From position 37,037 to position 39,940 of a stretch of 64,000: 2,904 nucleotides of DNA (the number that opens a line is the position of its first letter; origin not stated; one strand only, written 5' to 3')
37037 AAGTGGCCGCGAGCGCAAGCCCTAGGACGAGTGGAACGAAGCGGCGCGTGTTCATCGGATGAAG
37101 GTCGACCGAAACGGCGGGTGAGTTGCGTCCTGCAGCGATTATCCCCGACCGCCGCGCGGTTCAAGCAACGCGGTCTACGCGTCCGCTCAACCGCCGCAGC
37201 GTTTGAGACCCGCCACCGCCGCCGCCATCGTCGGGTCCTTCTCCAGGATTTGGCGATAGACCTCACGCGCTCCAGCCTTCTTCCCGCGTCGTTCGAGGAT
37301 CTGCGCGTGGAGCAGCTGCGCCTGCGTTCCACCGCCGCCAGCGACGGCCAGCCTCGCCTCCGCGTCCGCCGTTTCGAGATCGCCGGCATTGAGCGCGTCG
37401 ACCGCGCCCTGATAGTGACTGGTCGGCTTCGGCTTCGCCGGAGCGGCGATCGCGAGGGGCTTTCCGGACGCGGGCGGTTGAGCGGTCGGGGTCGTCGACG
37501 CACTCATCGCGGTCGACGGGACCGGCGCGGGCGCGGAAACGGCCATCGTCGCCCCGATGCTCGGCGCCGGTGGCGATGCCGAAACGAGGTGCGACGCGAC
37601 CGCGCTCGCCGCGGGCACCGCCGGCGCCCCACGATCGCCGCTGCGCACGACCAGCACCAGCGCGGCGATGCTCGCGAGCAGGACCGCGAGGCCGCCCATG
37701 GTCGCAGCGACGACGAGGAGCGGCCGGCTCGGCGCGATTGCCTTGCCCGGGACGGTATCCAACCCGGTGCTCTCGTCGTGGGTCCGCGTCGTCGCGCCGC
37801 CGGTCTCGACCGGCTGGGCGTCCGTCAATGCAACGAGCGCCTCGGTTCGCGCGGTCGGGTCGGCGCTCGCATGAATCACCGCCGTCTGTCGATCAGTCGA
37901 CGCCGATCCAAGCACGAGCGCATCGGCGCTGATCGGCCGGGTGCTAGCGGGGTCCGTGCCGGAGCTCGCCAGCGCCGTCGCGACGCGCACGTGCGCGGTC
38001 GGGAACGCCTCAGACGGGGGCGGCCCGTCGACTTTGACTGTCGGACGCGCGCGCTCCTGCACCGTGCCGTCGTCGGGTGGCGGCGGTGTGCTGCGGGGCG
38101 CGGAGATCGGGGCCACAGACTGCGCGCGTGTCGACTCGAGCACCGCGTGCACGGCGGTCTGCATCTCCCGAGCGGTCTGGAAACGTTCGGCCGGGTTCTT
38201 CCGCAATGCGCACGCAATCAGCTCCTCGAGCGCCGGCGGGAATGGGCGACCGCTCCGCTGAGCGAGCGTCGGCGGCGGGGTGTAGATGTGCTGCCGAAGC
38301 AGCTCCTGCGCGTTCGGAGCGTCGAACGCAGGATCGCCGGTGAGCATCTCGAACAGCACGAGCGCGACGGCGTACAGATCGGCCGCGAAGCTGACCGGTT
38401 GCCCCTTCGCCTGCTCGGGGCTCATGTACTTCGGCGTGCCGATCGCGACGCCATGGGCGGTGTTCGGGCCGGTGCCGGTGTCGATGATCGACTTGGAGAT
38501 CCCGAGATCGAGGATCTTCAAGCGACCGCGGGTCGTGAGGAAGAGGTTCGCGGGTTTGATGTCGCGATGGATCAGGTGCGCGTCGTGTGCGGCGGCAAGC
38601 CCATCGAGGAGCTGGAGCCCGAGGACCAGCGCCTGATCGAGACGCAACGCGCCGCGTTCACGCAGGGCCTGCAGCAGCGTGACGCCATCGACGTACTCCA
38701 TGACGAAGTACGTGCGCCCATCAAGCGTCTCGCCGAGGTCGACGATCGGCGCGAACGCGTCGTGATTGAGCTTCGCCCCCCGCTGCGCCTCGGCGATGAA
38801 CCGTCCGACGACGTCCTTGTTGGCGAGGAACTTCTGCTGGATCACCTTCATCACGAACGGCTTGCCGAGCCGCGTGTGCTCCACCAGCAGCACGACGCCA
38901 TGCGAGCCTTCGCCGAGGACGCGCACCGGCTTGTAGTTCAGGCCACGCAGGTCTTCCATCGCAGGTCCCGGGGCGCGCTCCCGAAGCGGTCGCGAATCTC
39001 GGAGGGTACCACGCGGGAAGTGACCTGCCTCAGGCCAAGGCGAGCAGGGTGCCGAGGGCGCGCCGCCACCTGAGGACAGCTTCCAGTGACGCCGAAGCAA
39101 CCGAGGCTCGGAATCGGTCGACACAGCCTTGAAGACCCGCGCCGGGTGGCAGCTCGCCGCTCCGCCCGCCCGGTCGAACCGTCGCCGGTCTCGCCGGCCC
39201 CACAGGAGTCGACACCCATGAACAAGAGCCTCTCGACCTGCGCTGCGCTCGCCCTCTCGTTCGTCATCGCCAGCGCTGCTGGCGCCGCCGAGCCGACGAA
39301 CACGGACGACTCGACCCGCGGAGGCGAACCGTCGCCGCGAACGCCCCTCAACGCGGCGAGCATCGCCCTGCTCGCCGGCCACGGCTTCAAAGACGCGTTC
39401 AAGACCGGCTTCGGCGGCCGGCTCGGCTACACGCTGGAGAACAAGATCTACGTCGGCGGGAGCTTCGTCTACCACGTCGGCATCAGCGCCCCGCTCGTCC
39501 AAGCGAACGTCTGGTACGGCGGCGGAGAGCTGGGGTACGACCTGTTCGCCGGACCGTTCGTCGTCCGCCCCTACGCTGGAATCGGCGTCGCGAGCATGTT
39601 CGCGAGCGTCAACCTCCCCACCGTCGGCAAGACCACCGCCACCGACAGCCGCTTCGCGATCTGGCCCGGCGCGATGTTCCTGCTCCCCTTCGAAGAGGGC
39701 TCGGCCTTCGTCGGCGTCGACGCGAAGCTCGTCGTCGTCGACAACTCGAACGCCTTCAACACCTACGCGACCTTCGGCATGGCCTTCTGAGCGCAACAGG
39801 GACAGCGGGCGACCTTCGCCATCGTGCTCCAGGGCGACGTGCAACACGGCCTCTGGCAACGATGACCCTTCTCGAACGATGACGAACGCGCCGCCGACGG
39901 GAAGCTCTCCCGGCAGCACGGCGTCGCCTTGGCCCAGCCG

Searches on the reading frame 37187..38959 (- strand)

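Call 71: search_protein_families(library=padloc, proteins=[window:37187-38959:-], max_evalue=0.00001)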
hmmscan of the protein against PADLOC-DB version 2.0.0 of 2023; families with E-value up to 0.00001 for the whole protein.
window:37187-38959:- (590 aa): 34 families (the best 25 are shown)
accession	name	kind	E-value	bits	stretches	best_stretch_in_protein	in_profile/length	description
PDLC04042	PD-T4-6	-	1.1e-74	249.7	1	8-280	10-279/292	-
PDLC04061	PD-T4-6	-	4e-73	245.6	1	9-513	18-457/510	-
PDLC04053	PD-T4-6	-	4.6e-68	227.9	1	8-289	10-288/311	-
PDLC04060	PD-T4-6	-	1e-66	223.8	1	9-280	10-276/486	-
PDLC04054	PD-T4-6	-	2.7e-66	222.3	1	9-347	12-334/347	-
PDLC04039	PD-T4-6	-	4.3e-63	211.9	1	9-323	16-329/458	-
PDLC04041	PD-T4-6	-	5.6e-62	208.4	1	8-358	29-383/443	-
PDLC04043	PD-T4-6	-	7e-60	201.3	1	9-512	17-407/452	-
PDLC04047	PD-T4-6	-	2.9e-59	198.8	1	8-280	11-279/327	-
PDLC04052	PD-T4-6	-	1.6e-58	197.2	1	12-285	14-288/496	-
PDLC04138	mad6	-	2.6e-58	196.4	1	8-301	52-341/659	mads_6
PDLC04057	PD-T4-6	-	1.1e-57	194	1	11-280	12-277/443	-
PDLC04048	PD-T4-6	-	1.3e-53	180.6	1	9-280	12-279/354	-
PDLC04040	PD-T4-6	-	2.9e-52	176.2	1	15-281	2-273/547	-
PDLC01088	C3a189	-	1.6e-45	154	1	13-261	3-249/840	kinase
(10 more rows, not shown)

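Call 100: search_protein_families(library=pfam, proteins=[window:37187-38959:-], max_evalue=0.0001)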
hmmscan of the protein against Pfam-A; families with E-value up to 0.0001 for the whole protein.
window:37187-38959:- (590 aa): 3 families
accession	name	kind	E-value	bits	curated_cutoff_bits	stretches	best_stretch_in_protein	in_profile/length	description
PF00069.31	Pkinase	-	1.1e-41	143.5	31.7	1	9-264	1-256/263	Protein kinase domain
PF07714.23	PK_Tyr_Ser-Thr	-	1.2e-21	77.6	23.1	1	13-260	5-249/258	Protein tyrosine and serine/threonine kinase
PF03109.22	ABC1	-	5.6e-05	22.8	22.9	1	81-158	141-217/244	ABC1 atypical kinase-like domain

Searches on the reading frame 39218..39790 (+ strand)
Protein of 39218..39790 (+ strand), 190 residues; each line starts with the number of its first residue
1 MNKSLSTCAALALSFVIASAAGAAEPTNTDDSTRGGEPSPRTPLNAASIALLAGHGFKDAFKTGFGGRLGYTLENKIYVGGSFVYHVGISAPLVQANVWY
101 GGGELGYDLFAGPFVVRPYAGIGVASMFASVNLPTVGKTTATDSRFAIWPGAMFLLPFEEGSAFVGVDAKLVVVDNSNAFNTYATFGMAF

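Call 72: search_protein_families(library=pfam, proteins=[window:39218-39790:+], max_evalue=0.01)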
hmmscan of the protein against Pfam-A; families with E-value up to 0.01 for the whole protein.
window:39218-39790:+ (190 aa): 1 family
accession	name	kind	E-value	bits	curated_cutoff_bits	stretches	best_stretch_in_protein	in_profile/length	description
PF13505.12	OMP_b-brl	-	3.1e-06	27.9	28.7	1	11-174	4-155/175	Outer membrane protein beta-barrel domain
